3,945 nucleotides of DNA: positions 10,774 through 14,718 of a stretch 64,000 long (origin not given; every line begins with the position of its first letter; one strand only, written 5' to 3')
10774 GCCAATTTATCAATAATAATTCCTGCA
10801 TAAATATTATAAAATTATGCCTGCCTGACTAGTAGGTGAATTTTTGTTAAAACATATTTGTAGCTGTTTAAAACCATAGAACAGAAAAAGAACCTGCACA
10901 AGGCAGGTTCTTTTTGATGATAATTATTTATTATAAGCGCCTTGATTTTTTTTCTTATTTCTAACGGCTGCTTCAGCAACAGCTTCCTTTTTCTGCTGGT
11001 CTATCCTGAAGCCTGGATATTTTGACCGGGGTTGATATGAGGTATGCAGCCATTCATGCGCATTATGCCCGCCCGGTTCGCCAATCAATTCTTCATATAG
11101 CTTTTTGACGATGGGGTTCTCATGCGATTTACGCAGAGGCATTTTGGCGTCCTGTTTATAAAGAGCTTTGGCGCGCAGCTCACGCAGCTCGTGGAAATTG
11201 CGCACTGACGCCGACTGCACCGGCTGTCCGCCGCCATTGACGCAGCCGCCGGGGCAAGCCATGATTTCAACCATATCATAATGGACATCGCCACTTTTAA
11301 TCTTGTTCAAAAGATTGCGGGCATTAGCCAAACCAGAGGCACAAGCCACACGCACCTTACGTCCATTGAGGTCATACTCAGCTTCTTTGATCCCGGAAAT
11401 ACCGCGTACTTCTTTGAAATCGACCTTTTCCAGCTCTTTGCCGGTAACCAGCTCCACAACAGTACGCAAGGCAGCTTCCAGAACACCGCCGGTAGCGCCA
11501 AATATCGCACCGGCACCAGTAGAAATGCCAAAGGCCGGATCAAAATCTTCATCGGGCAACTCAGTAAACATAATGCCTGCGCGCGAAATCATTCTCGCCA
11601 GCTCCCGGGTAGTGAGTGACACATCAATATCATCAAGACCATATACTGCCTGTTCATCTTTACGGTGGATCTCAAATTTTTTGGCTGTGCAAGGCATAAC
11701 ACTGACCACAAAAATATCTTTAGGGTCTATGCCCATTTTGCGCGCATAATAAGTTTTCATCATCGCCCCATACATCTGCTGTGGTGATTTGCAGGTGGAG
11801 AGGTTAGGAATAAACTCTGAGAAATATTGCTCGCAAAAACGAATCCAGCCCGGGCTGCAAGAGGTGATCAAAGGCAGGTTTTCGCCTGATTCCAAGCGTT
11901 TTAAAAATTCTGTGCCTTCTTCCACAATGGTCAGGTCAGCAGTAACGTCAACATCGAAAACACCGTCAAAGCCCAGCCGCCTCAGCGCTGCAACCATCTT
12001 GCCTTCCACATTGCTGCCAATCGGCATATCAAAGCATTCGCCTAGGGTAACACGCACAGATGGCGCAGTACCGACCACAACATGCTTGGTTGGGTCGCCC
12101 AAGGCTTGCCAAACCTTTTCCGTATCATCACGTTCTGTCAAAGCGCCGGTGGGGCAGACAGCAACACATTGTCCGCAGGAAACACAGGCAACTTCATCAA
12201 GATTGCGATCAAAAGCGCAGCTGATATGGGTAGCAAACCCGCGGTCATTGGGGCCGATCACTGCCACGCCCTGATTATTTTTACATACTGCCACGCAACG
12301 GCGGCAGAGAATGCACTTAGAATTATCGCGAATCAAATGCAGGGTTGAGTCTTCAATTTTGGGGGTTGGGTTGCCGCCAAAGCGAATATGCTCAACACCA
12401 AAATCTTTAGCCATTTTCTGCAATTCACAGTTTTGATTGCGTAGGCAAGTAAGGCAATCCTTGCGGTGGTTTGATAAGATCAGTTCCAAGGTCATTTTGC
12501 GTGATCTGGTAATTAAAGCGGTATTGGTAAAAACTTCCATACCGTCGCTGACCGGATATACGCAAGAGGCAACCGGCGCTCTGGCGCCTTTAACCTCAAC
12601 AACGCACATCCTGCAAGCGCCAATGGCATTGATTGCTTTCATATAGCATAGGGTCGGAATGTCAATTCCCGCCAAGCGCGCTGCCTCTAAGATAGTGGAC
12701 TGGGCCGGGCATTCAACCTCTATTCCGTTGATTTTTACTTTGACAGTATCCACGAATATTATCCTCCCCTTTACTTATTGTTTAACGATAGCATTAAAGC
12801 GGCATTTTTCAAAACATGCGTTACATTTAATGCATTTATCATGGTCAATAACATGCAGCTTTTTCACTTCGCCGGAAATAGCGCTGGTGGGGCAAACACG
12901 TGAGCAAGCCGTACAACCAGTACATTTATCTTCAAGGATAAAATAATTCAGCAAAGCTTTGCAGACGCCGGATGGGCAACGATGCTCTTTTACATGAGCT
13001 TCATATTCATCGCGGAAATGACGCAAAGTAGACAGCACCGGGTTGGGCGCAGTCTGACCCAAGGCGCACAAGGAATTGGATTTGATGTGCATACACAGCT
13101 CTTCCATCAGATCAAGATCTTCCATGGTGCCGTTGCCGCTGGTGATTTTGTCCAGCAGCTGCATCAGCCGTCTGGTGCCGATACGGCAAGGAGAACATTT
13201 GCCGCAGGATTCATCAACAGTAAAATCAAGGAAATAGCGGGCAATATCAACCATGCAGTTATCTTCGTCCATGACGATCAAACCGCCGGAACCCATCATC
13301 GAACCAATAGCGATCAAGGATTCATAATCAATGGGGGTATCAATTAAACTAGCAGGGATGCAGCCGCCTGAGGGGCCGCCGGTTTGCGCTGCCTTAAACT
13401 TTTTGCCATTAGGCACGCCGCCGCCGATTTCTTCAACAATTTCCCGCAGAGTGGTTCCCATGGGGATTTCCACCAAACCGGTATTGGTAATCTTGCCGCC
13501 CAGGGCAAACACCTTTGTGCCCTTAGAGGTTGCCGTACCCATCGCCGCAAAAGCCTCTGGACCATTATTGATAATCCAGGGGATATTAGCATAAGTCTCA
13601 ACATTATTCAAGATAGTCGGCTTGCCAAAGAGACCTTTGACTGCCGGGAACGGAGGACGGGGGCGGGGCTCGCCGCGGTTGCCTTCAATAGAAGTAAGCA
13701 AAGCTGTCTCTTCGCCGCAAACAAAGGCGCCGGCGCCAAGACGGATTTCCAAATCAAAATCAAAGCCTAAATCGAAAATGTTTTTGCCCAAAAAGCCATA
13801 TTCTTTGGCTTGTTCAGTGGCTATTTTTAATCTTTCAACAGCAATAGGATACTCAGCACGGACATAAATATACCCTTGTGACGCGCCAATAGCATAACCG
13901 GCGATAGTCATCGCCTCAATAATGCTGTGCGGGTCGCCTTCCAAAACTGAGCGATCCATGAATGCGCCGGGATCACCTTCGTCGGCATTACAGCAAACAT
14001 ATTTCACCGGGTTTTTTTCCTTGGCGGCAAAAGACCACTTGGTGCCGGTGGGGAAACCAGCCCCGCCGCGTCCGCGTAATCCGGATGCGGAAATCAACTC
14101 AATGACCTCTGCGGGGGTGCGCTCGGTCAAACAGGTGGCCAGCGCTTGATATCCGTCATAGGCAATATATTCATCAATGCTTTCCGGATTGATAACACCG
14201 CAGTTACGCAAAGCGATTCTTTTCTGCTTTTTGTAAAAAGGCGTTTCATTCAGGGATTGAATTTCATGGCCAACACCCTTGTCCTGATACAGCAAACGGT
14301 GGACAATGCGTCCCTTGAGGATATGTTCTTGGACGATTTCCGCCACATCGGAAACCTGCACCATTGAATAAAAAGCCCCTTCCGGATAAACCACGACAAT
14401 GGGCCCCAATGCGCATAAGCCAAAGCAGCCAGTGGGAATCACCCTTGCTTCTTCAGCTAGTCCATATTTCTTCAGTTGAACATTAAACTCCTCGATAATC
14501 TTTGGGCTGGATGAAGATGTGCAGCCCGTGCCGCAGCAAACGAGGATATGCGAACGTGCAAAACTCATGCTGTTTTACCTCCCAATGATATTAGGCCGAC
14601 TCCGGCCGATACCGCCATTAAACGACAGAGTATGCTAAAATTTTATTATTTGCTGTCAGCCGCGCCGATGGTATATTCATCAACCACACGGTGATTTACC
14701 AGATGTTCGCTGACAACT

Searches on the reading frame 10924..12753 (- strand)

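Call 66: search_protein_families(library=pfam, proteins=[window:10924-12753:-], max_evalue=1e-10)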
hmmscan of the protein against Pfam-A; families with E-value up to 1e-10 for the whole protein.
window:10924-12753:- (609 aa): 4 families
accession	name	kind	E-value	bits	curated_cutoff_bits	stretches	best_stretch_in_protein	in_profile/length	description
PF02906.19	Fe_hyd_lg_C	-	7.9e-97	324.1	22.1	1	223-508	1-245/245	Iron only hydrogenase large subunit, C-terminal domain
PF02256.22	Fe_hyd_SSU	-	7.7e-24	83.9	24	1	522-576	2-56/56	Iron hydrogenase small subunit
PF13510.11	Fer2_4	-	4.5e-20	71.9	22.8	1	3-78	3-81/82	2Fe-2S iron-sulfur cluster binding domain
PF10588.14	NADH-G_4Fe-4S_3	-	1.2e-17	63.5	27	1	85-124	1-40/40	NADH-ubiquinone oxidoreductase-G iron-sulfur binding region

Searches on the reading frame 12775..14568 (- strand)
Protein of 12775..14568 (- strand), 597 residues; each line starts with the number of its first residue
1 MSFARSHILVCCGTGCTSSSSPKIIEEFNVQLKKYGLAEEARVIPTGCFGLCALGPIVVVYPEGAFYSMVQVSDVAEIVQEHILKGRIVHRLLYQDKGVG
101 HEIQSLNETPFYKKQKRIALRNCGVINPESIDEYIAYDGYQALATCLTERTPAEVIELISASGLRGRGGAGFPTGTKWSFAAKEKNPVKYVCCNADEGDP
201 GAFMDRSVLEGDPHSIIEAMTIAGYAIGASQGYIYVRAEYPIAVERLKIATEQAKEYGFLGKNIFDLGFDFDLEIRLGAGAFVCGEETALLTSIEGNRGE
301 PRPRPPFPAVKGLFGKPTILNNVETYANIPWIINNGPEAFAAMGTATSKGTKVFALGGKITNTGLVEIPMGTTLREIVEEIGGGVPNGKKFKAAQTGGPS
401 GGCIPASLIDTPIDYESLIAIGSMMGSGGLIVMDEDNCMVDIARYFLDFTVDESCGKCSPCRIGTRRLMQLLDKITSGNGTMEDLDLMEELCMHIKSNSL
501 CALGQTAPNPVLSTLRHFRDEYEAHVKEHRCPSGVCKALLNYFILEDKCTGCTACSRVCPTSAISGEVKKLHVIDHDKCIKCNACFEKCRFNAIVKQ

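Call 66: search_protein_families(library=pfam, proteins=[window:12775-14568:-], max_evalue=1e-10)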
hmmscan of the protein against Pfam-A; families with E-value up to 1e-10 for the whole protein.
window:12775-14568:- (597 aa): 3 families
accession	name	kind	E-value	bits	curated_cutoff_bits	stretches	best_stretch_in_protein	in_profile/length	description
PF01512.22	Complex1_51K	-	8.6e-47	159.2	31.2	1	159-330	1-149/150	Nuo51 FMN-binding domain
PF10589.14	NADH_4Fe-4S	-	7.9e-36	122.3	23.5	1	441-525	1-85/85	NADH-ubiquinone oxidoreductase-F iron-sulfur binding region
PF00037.32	Fer4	-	1.4e-11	44.1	21.1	0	544-565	3-24/24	4Fe-4S binding domain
